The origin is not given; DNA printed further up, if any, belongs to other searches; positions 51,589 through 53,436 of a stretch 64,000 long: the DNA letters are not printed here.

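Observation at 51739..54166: Two translationally coupled membrane proteins carrying three paralogous TM plus hexapeptide-repeat modules, resembling the C-terminal polymerase part of Pls-type synthetases without A/T domains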

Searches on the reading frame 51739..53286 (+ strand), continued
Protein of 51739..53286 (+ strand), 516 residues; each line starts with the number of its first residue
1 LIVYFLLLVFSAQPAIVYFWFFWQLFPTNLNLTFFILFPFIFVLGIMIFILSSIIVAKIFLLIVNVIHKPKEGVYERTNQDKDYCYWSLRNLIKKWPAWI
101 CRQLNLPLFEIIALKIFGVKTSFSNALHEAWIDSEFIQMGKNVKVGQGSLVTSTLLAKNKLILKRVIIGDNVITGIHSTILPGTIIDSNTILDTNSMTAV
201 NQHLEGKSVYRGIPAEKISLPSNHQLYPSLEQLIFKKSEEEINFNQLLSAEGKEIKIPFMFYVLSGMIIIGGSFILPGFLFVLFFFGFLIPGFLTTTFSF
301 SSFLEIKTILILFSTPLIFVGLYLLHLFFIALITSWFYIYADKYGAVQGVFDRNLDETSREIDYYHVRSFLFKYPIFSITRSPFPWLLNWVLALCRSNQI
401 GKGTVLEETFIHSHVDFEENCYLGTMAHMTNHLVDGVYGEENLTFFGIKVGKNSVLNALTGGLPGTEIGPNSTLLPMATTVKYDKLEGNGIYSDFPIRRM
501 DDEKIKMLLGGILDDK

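Call 44: predict_structure(alignment_id=A3)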
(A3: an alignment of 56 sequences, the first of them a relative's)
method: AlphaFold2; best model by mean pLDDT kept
length: 808 residues; sequences in the alignment: 56
mean_pLDDT: 75.2   pTM: 0.60
mean pLDDT of the five models: 75.2, 74.0, 71.5, 65.8, 64.8
residues with pLDDT >= 90: 273; 70-90: 274; 50-70: 120; < 50: 141
segments of 3 or more residues with pLDDT < 50: 201-205, 387-393, 466-499, 505-507, 509-517, 521-523, 525-531, 607-609, 622-631, 720-770
pLDDT, mean of each block of 10 residues (from residue 1): 92 96 95 92 91 91 93 92 90 96 96 96 97 97 96 96 95 75 75 52 50 80 88 95 92 89 94 94 94 89 68 76 85 87 89 90 85 94 62 56 93 85 96 86 92 89 56 39 32 36 46 46 48 64 66 74 79 76 76 75 57 59 45 65 78 80 82 79 85 77 81 57 35 33 34 29 36 55 67 75 68
secondary structure, 60 per line:
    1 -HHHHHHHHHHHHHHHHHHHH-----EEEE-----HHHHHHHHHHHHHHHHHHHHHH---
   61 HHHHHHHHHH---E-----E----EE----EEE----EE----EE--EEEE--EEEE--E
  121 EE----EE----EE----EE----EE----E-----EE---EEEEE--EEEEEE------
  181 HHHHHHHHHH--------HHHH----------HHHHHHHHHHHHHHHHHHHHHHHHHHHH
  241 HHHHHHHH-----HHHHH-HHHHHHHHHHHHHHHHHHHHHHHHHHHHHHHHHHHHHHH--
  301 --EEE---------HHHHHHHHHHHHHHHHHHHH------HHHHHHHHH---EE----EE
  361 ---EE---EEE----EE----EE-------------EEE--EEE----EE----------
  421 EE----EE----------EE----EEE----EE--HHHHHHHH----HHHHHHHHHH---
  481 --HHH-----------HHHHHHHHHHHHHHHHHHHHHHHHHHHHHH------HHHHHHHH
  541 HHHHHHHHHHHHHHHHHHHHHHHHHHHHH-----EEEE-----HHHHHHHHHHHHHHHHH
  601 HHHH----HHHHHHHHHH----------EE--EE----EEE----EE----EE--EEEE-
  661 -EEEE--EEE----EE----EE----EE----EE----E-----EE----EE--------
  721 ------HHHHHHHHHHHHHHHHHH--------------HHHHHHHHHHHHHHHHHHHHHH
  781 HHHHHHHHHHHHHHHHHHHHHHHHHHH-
elements in order (helices of 4 or more, strands of 3 or more residues): H2-21 E27-30 H36-57 H61-70 E91-93 E108-111 E114-117 E120-122 E162-166 E169-174 H181-190 H199-202 H213-248 H254-258 H260-298 E303-305 H315-334 H341-349 E369-371 E397-399 E402-404 E445-447 H456-463 H468-477 H497-526 H533-569 E575-578 H584-604 H609-618 E639-641 E656-659 E662-665 E668-670 H727-744 H759-807

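Call 47: fold_search(model_id=the predicted structure, library=pdb)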
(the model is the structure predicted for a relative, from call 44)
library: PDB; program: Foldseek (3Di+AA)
matches with E <= 10: 522; with E <= 0.001: 53
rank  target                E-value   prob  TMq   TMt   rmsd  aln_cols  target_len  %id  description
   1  3vbl_C                4.2e-05  1.00  0.09  0.35  10.2       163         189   20  Crystal Structure of the S84C mutant of AntD, an N-acyltransferase from Bacillus cereus in complex with dTDP-4-amino-4 (released 2012-01-25)
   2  3hjj_A                6.8e-05  1.00  0.16  0.58   4.1       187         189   14  Crystal Structure of Maltose O-acetyltransferase from Bacillus anthracis (released 2009-06-02)
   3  3vbp_C                7.9e-05  1.00  0.10  0.41   8.2       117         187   26  Crystal Structure of the D94N mutant of AntD, an N-acyltransferase from Bacillus cereus in complex with dTDP and Coenz (released 2012-01-25)
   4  3ftt                  8.3e-05  1.00  0.15  0.56   4.0       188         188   15  Crystal Structure of the galactoside O-acetyltransferase from Staphylococcus aureus (released 2009-03-03)
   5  3hjj_C                8.7e-05  1.00  0.13  0.49   5.3       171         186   17  Crystal Structure of Maltose O-acetyltransferase from Bacillus anthracis (released 2009-06-02)
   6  3vbj_C                8.7e-05  1.00  0.09  0.36   9.8       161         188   20  Crystal Structure of AntD, an N-acyltransferase from Bacillus cereus in complex with dTDP and 3-hydroxybutyryl-CoA (released 2012-01-25)
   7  3igj_C                1.1e-04  1.00  0.15  0.54   4.8       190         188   15  Crystal Structure of Maltose O-acetyltransferase Complexed with Acetyl Coenzyme A from Bacillus anthracis (released 2009-08-04)
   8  3vbk_A                1.2e-04  1.00  0.10  0.37   8.1       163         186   19  Crystal Structure of the S84A mutant of AntD, an N-acyltransferase from Bacillus cereus in complex with dTDP-4-amino-4 (released 2012-01-25)
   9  3vbm_A                1.3e-04  1.00  0.10  0.38   8.0       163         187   20  Crystal Structure of the S84T mutant of AntD, an N-acyltransferase from Bacillus cereus in complex with dTDP and Coenz (released 2012-01-25)
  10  3vbi_A                1.3e-04  1.00  0.10  0.36   8.2       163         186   20  Crystal Structure of AntD, an N-acyltransferase from Bacillus cereus in complex with dTDP-4-amino-4,6-dideoxyglucose a (released 2012-01-25)
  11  1ocx_A                1.4e-04  1.00  0.15  0.57   4.0       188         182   14  E. coli maltose-O-acetyltransferase (released 2003-06-12)
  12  3vbp_A                1.4e-04  1.00  0.10  0.37   8.2       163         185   21  Crystal Structure of the D94N mutant of AntD, an N-acyltransferase from Bacillus cereus in complex with dTDP and Coenz (released 2012-01-25)
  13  4dcl                  1.5e-04  1.00  0.16  0.56   4.7       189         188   16  Computationally Designed Self-assembling tetrahedron protein, T308, Crystallized in space group F23 (released 2012-06-06)
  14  3ect                  1.6e-04  1.00  0.12  0.44  10.4       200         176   14  Crystal Structure of the Hexapeptide-Repeat Containing-Acetyltransferase VCA0836 from Vibrio cholerae (released 2008-09-16)
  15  3igj_A                1.7e-04  1.00  0.14  0.53   5.0       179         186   16  Crystal Structure of Maltose O-acetyltransferase Complexed with Acetyl Coenzyme A from Bacillus anthracis (released 2009-08-04)
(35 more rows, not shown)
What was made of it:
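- Closest known: Galactoside and maltose O-acetyltransferases. Same: The soluble part of one module superposes on nearly the whole Maa or LacA chain (TMt 0.56-0.58 over about 187 columns, call 47).
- Foldseek's best matches are maltose and galactoside O-acetyltransferases, covering about 187 of 189 residues at TMt 0.58 (call 47). The best fold matches are acetyltransferases (call 47).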

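Call 49: find_homologous_proteins(query=P0251, max_evalue=0.001)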
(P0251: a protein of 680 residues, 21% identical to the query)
Query P0251 (680 aa): 26 proteins with E <= 0.001 among 8000 candidates.
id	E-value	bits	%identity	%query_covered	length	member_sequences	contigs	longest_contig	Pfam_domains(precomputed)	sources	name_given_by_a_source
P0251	0.0e+0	1524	100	100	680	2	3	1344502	PF00132.31,PF25087.2,PF25084.2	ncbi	-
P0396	0.0e+0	1077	71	99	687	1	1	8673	PF14602.13,PF00132.31,PF25087.2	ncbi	-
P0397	2.5e-221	755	83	59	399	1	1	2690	PF00132.31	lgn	-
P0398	1.2e-189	650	46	100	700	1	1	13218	PF14602.13,PF00132.31,PF25087.2,PF25084.2,PF24894.2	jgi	-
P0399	5.2e-179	615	42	94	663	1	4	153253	PF14602.13,PF00132.31,PF25087.2,PF25084.2,PF24894.2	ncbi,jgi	jgi:acetyltransferase-like isoleucine patch superfamily enzyme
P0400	6.3e-179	615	42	94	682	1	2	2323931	PF14602.13,PF00132.31,PF25087.2,PF24894.2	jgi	jgi:acetyltransferase-like isoleucine patch superfamily enzyme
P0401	6.3e-179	615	42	94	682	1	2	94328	PF14602.13,PF00132.31,PF25087.2,PF24894.2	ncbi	-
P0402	9.8e-179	614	42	94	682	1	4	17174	PF14602.13,PF00132.31,PF25087.2,PF24894.2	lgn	-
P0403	4.0e-177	609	46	98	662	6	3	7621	PF00132.31,PF25087.2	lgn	-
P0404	6.1e-177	608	45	100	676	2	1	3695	PF14602.13,PF00132.31,PF25087.2,PF25084.2,PF24894.2,PF21711.4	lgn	-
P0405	3.2e-173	596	44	99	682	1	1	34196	PF14602.13,PF00132.31,PF25087.2,PF25084.2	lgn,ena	-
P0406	3.9e-165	569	42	97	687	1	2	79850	PF14602.13,PF00132.31,PF25087.2,PF25084.2,PF24894.2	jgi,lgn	jgi:acetyltransferase-like isoleucine patch superfamily enzyme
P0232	2.2e-161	557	42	100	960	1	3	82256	PF08659.17,PF13561.13,PF14602.13,PF00132.31,PF25087.2,PF25084.2,PF00106.32,PF24894.2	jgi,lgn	jgi:short-subunit dehydrogenase/acetyltransferase-like isoleucine patch superfamily enzyme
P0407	1.5e-159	551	43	98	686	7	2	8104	PF14602.13,PF00132.31,PF25087.2,PF24894.2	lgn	-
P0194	3.2e-159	550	42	95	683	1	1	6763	PF14602.13,PF00132.31,PF25087.2,PF25084.2,PF24894.2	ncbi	-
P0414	2.4e-89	319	31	97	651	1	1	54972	PF00132.31,PF25087.2,PF25084.2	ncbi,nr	ncbi:MAG: hypothetical protein IPN90_11985 [Elusimicrobia bacterium]|nr:hypothetical protein [Elusim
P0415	1.8e-8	52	22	47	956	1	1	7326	PF00550.32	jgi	jgi:non-ribosomal peptide synthetase-like protein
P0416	6.4e-7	47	30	19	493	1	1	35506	PF14602.13,PF00132.31,PF25087.2,PF25084.2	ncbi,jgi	ncbi:MAG: acyltransferase [Candidatus Helarchaeota archaeon]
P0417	3.2e-6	44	24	26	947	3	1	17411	PF00550.32,PF00132.31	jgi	jgi:non-ribosomal peptide synthetase-like protein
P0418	8.3e-4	36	23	21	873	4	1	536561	PF00550.32,PF00132.31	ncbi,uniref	ncbi:Pls/PosA family non-ribosomal peptide synthetase [Streptomyces sp. NPDC059169]|uniref:Pls/PosA 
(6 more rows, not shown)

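Call 50: search_protein_families(library=ncbifam, proteins=[P0418, P0415, P0417, P0414, P0416], max_evalue=0.00001)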
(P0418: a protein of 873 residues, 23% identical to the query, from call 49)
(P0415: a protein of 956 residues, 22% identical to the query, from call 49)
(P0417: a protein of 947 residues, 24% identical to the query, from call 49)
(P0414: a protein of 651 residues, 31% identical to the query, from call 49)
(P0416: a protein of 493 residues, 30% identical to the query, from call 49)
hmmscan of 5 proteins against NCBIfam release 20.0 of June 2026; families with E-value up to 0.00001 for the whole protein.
P0418 (873 aa): 9 families
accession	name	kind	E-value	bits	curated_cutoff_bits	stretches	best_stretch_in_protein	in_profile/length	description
TIGR02353.1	NRPS_term_dom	equivalog_domain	1.9e-225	750.3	423.1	1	164-864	2-695/695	Pls/PosA family non-ribosomal peptide synthetase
NF007797.0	PRK10502.1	subfamily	1.1e-09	38.2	192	0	243-308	24-87/183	WcaF family extracellular polysaccharide biosynthesis acetyltransferase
TIGR03570.1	NeuD_NnaD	subfamily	6.3e-08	32.5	160.8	0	784-865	116-202/202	NeuD/PglB/VioB family sugar acetyltransferase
NF038307.1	EPS_acetyl_HpsU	equivalog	1.8e-07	30.9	305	0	242-308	22-86/178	hormogonium polysaccharide biosynthesis acetyltransferase HpsU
NF007076.0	PRK09527.1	equivalog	1.9e-07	30.7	347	0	314-354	123-163/203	galactoside O-acetyltransferase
NF007499.0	PRK10092.1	equivalog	7.5e-07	29.1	314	0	778-865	86-178/183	maltose O-acetyltransferase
NF047350.1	aureusi_NRPS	equivalog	1.7e-06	25.2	2500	1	33-121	1909-1994/2373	aureusimine non-ribosomal peptide synthetase AusA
NF004282.0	PRK05691.1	subfamily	5e-06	22.8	4090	1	45-125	2706-2783/4334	non-ribosomal peptide synthase/polyketide synthase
NF002060.0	PRK00892.1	subfamily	8.5e-06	25.1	207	0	815-868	264-316/345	UDP-3-O-(3-hydroxymyristoyl)glucosamine N-acyltransferase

P0415 (956 aa): 17 families
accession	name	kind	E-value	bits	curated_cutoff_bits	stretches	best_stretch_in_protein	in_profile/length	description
TIGR02353.1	NRPS_term_dom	equivalog_domain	2.2e-207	690.7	423.1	1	233-932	2-695/695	Pls/PosA family non-ribosomal peptide synthetase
NF004282.0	PRK05691.1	subfamily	8.1e-12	42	4090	1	114-200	2709-2792/4334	non-ribosomal peptide synthase/polyketide synthase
NF007797.0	PRK10502.1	subfamily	1.2e-11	44.6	192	0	847-935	86-176/183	WcaF family extracellular polysaccharide biosynthesis acetyltransferase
NF058585.1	HptprglPActTf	PfamEq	2e-11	43.8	300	0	335-440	48-153/172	heptaprenylglyceryl phosphate O-acetyltransferase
NF038078.1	NRPS_MxcG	equivalog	1.6e-09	35.6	2300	0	27-111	965-1047/1442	myxochelin non-ribosomal peptide synthetase MxcG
NF002148.0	PRK00982.1-2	subfamily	7.3e-09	35.3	71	0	116-150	6-42/79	acyl carrier protein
NF047350.1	aureusi_NRPS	equivalog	1.4e-08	32.1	2500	0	116-183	1926-1990/2373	aureusimine non-ribosomal peptide synthetase AusA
NF000311.1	Vat_ABCDEFH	equivalog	3e-08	33.5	300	0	871-935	100-161/201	Vat family streptogramin A O-acetyltransferase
NF000490.1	chloram_CatB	equivalog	3.9e-08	32.9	350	0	381-422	100-141/210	type B chloramphenicol O-acetyltransferase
TIGR00517.1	acyl_carrier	equivalog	1.7e-07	31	70.45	0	49-69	18-38/77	acyl carrier protein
NF007240.0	PRK09677.1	equivalog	2.3e-07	30.5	243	0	386-425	125-164/192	putative lipopolysaccharide biosynthesis O-acetyl transferase WbbJ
NF002150.0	PRK00982.1-4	subfamily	4.2e-07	30.1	66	0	111-155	6-48/80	acyl carrier protein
NF002151.0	PRK00982.1-5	equivalog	4.6e-07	29.9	92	0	122-148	11-39/78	acyl carrier protein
TIGR03570.1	NeuD_NnaD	subfamily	6.7e-07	29.1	160.8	0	360-440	121-200/202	NeuD/PglB/VioB family sugar acetyltransferase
NF002149.0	PRK00982.1-3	equivalog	1.2e-06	28.3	106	0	116-149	5-40/78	acyl carrier protein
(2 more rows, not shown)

P0417 (947 aa): 16 families
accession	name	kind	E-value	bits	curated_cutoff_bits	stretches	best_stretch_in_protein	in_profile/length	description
TIGR02353.1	NRPS_term_dom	equivalog_domain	2.8e-191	637.5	423.1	1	222-929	1-695/695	Pls/PosA family non-ribosomal peptide synthetase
NF004282.0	PRK05691.1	subfamily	8.4e-11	38.6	4090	1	32-106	2705-2776/4334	non-ribosomal peptide synthase/polyketide synthase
NF058585.1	HptprglPActTf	PfamEq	2.2e-10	40.3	300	0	851-936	78-161/172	heptaprenylglyceryl phosphate O-acetyltransferase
NF007797.0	PRK10502.1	subfamily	1.7e-09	37.6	192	0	849-934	91-178/183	WcaF family extracellular polysaccharide biosynthesis acetyltransferase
NF038078.1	NRPS_MxcG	equivalog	7.8e-09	33.3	2300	0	27-112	965-1048/1442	myxochelin non-ribosomal peptide synthetase MxcG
NF002148.0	PRK00982.1-2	subfamily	9.4e-09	35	71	0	49-72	19-42/79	acyl carrier protein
NF047350.1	aureusi_NRPS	equivalog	3.4e-08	30.9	2500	0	6-106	1893-1991/2373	aureusimine non-ribosomal peptide synthetase AusA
TIGR03570.1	NeuD_NnaD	subfamily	2.3e-07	30.6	160.8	0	851-929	130-201/202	NeuD/PglB/VioB family sugar acetyltransferase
TIGR00517.1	acyl_carrier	equivalog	2.5e-07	30.5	70.45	0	49-69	18-38/77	acyl carrier protein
NF002149.0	PRK00982.1-3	equivalog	4.6e-07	29.7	106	0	49-71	18-40/78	acyl carrier protein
NF002150.0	PRK00982.1-4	subfamily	4.9e-07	29.9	66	0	49-77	20-48/80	acyl carrier protein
NF002060.0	PRK00892.1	subfamily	4.9e-07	29.2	207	0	881-936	265-319/345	UDP-3-O-(3-hydroxymyristoyl)glucosamine N-acyltransferase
NF002151.0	PRK00982.1-5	equivalog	2.2e-06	27.7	92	0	49-70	18-39/78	acyl carrier protein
NF000490.1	chloram_CatB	equivalog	2.9e-06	26.8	350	0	869-934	100-163/210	type B chloramphenicol O-acetyltransferase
TIGR04008.1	WcaF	equivalog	9.1e-06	25.7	326.3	0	851-934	92-177/180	colanic acid biosynthesis acetyltransferase WcaF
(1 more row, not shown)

P0414 (651 aa): 18 families
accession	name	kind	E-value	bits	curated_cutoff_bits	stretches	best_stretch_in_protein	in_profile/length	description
TIGR02353.1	NRPS_term_dom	equivalog_domain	5.1e-46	157.3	423.1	2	76-287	77-294/695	Pls/PosA family non-ribosomal peptide synthetase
NF007797.0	PRK10502.1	subfamily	3e-20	72.6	192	0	160-216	122-176/183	WcaF family extracellular polysaccharide biosynthesis acetyltransferase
NF058585.1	HptprglPActTf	PfamEq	9.7e-19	67.6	300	1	105-212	49-153/172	heptaprenylglyceryl phosphate O-acetyltransferase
NF038307.1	EPS_acetyl_HpsU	equivalog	1.1e-15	57.7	305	0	104-149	40-86/178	hormogonium polysaccharide biosynthesis acetyltransferase HpsU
NF002060.0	PRK00892.1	subfamily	5.5e-13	48.8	207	0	135-216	240-315/345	UDP-3-O-(3-hydroxymyristoyl)glucosamine N-acyltransferase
TIGR01853.1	lipid_A_lpxD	equivalog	2e-12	46.7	242.5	0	134-216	230-305/325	UDP-3-O-(3-hydroxymyristoyl)glucosamine N-acyltransferase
TIGR03570.1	NeuD_NnaD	subfamily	1.8e-11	44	160.8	0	140-214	123-202/202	NeuD/PglB/VioB family sugar acetyltransferase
NF010935.0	PRK14355.1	equivalog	2e-11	43.2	718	0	111-205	239-327/459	bifunctional UDP-N-acetylglucosamine diphosphorylase/glucosamine-1-phosphate N-acetyltransferase GlmU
TIGR04008.1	WcaF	equivalog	4.5e-10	39.7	326.3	0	106-149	42-86/180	colanic acid biosynthesis acetyltransferase WcaF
NF052502.1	man1P_GTase_Rv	exception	3.2e-09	36.1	440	0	361-419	259-316/352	mannose-1-phosphate guanylyltransferase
TIGR02287.1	PaaY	equivalog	3.3e-09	36.7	319.6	0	144-214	67-137/192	phenylacetic acid degradation protein PaaY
NF010150.1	PRK13627.1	equivalog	1.8e-08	34.4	305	0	144-215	69-140/196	carnitine operon protein CaiE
NF007076.0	PRK09527.1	equivalog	1.9e-08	33.9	347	0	155-214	123-180/203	galactoside O-acetyltransferase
TIGR01173.1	glmU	equivalog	6.2e-08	31.9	366.85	0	128-207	250-323/452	bifunctional UDP-N-acetylglucosamine diphosphorylase/glucosamine-1-phosphate N-acetyltransferase GlmU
NF050158.1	CarbAnhydGPos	equivalog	9.1e-08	32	250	0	155-214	79-138/172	gamma carbonic anhydrase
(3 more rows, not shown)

P0416 (493 aa): 28 families (the best 25 are shown)
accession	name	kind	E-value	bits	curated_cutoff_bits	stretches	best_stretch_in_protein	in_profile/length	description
NF058585.1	HptprglPActTf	PfamEq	2.3e-36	124.9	300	2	116-215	53-153/172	heptaprenylglyceryl phosphate O-acetyltransferase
TIGR02353.1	NRPS_term_dom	equivalog_domain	8.6e-21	74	423.1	2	111-196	105-187/695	Pls/PosA family non-ribosomal peptide synthetase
NF007797.0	PRK10502.1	subfamily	6.2e-20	71.6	192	0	165-216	121-173/183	WcaF family extracellular polysaccharide biosynthesis acetyltransferase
TIGR03532.1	DapD_Ac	equivalog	2.3e-16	60.1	231.75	1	116-218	114-210/231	2,3,4,5-tetrahydropyridine-2,6-dicarboxylate N-acetyltransferase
NF007076.0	PRK09527.1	equivalog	3.4e-16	59.3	347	1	161-218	123-181/203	galactoside O-acetyltransferase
TIGR03570.1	NeuD_NnaD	subfamily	4.9e-15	55.7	160.8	1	168-215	152-200/202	NeuD/PglB/VioB family sugar acetyltransferase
TIGR03308.1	phn_thr-fam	hypoth_equivalog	9.2e-14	51.8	201.65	1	169-216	108-156/204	phosphonate metabolim protein, transferase hexapeptide repeat family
NF038307.1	EPS_acetyl_HpsU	equivalog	1.1e-13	51.2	305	0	164-219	119-175/178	hormogonium polysaccharide biosynthesis acetyltransferase HpsU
NF007499.0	PRK10092.1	equivalog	1.3e-13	51.2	314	1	168-216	128-177/183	maltose O-acetyltransferase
NF041874.1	EPS_EpsC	equivalog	1.5e-12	47.5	150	1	267-390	47-164/168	serine O-acetyltransferase EpsC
NF000311.1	Vat_ABCDEFH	equivalog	2.2e-11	43.7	300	1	165-216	106-158/201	Vat family streptogramin A O-acetyltransferase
NF000490.1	chloram_CatB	equivalog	4e-10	39.4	350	0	168-215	109-157/210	type B chloramphenicol O-acetyltransferase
NF007240.0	PRK09677.1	equivalog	1.2e-09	37.9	243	1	168-218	129-180/192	putative lipopolysaccharide biosynthesis O-acetyl transferase WbbJ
NF000147.1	stregram_VatF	exception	1.9e-09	37.3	400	1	162-215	112-167/221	streptogramin A O-acetyltransferase Vat(F)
NF002060.0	PRK00892.1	subfamily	5.3e-09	35.6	207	0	170-201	132-163/345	UDP-3-O-(3-hydroxymyristoyl)glucosamine N-acyltransferase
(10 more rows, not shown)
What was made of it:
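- On Pls/PosA family NRPS terminal domain (TIGR02353): Genuine members score 638-750 bits (call 50).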
